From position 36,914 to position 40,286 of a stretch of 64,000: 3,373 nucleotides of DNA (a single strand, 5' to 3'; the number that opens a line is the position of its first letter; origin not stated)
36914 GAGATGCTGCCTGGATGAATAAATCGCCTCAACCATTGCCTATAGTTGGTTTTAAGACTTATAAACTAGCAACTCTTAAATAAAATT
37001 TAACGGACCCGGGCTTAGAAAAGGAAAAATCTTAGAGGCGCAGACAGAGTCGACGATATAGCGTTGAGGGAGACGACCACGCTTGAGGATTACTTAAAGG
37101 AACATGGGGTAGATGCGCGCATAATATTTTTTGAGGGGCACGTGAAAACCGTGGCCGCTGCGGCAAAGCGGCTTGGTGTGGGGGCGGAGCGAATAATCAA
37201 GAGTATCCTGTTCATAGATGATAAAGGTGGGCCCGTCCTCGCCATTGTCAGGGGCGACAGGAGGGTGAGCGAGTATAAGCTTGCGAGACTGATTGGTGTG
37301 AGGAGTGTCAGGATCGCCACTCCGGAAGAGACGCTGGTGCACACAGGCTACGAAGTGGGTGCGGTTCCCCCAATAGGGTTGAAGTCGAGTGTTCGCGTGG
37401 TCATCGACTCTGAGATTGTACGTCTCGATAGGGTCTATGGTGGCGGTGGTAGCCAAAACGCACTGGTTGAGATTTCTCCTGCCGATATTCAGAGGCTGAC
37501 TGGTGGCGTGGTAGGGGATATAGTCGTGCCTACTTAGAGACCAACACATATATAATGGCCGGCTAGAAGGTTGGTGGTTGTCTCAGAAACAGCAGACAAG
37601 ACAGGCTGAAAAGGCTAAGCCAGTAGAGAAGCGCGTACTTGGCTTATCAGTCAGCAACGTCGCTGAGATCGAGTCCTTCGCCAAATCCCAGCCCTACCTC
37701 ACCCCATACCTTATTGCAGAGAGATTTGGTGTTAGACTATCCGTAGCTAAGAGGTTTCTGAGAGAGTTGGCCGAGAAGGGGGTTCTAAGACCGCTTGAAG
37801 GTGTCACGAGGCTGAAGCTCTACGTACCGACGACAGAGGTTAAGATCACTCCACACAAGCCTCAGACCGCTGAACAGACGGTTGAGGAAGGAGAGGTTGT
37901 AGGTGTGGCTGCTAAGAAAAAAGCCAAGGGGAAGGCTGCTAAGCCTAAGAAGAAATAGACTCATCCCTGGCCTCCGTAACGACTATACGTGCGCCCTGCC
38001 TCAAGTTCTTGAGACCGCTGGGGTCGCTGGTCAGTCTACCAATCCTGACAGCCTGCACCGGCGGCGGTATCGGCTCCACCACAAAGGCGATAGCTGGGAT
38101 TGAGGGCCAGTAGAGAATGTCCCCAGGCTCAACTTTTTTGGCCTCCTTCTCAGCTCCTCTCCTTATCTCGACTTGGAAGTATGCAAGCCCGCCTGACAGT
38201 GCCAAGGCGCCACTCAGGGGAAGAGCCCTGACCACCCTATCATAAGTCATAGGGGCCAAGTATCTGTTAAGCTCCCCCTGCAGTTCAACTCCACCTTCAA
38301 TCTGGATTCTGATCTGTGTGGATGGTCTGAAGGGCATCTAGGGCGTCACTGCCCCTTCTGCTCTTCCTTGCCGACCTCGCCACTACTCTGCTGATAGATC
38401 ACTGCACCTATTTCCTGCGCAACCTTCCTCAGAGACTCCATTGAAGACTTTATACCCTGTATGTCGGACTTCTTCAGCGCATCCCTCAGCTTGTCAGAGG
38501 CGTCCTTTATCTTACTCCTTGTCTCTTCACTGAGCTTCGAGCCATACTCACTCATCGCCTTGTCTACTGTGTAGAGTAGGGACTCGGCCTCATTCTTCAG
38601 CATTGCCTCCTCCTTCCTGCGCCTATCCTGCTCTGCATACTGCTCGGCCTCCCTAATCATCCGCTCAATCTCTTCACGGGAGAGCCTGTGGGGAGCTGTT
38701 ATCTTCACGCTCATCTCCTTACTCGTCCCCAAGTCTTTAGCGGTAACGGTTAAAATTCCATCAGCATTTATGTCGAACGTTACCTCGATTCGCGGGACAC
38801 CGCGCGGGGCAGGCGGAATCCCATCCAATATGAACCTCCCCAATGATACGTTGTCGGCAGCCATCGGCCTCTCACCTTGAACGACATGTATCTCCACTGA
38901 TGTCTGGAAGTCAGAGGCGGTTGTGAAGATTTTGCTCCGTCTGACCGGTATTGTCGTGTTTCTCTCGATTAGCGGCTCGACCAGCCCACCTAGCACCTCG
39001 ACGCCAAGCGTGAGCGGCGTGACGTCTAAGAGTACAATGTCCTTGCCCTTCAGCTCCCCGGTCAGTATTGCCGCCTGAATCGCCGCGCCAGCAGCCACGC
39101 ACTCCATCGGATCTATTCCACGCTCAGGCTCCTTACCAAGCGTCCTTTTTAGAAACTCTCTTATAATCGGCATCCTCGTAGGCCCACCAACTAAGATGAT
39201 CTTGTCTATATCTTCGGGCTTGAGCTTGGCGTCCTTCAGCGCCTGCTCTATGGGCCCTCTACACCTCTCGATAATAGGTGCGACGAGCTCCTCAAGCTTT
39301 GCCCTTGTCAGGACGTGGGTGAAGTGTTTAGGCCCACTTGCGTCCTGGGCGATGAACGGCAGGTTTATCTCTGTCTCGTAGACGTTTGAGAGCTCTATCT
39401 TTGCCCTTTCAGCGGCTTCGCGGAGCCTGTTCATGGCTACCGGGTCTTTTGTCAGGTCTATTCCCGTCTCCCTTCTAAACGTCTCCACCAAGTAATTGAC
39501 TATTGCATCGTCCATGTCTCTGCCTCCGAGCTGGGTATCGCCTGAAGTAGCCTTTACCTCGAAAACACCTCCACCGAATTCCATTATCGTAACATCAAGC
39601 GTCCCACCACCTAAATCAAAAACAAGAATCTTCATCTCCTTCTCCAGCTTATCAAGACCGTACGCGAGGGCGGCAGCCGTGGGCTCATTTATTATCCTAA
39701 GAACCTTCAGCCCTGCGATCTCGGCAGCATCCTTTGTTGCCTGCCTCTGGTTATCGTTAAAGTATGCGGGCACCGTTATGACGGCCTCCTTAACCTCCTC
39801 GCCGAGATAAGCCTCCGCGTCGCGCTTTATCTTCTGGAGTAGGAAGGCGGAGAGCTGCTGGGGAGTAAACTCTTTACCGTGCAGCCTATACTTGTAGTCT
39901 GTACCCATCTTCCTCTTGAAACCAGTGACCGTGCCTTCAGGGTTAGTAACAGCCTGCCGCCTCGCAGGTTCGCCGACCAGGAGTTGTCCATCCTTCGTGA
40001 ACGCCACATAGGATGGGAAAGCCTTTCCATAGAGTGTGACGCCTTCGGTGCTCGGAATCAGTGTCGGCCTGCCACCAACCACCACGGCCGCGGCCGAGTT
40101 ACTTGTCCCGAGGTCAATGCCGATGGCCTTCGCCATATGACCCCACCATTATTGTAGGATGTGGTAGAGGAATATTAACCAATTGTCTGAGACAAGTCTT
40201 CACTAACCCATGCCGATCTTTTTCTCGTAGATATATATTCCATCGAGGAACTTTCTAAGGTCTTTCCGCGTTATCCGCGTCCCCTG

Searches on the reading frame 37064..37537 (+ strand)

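Call 40: search_protein_families(library=pfam, proteins=[window:37064-37537:+], max_evalue=0.001)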
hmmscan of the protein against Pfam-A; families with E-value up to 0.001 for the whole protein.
window:37064-37537:+ (157 aa): 1 family
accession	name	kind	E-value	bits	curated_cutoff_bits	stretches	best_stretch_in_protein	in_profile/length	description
PF04073.20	tRNA_edit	-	1.6e-34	119.1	25.5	1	26-145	3-123/123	Aminoacyl-tRNA editing domain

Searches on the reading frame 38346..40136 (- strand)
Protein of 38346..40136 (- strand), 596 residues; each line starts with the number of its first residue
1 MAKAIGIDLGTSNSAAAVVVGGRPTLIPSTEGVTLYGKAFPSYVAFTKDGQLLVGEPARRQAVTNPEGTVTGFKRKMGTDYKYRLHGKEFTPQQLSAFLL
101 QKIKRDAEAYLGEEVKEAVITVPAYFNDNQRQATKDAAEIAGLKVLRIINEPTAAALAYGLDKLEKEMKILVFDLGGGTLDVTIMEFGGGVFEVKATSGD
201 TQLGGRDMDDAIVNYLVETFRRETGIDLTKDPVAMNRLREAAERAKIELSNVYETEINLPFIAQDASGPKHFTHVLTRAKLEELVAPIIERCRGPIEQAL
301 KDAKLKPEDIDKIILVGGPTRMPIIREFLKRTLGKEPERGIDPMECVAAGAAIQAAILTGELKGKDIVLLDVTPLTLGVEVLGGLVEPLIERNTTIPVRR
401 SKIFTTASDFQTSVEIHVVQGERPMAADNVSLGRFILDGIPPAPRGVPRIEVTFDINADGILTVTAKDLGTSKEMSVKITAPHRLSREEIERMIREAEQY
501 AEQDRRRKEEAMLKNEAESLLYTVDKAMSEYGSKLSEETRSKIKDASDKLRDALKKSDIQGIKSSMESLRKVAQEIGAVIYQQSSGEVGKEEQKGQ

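Call 40: search_protein_families(library=pfam, proteins=[window:38346-40136:-], max_evalue=0.001)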
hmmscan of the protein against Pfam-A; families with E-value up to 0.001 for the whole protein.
window:38346-40136:- (596 aa): 3 families
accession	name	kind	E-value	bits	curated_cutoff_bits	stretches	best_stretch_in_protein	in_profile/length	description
PF00012.26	HSP70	-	1.5e-226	753.7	20.6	2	84-582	102-599/599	Hsp70 protein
PF06723.19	MreB_Mbl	-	6.5e-19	68.4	27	1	102-353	80-317/327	MreB/Mbl protein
PF21522.3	MreB-like_C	-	0.00047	21.2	27.8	0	172-238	1-61/123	Archaeal actin homologue MreB-like, C-terminal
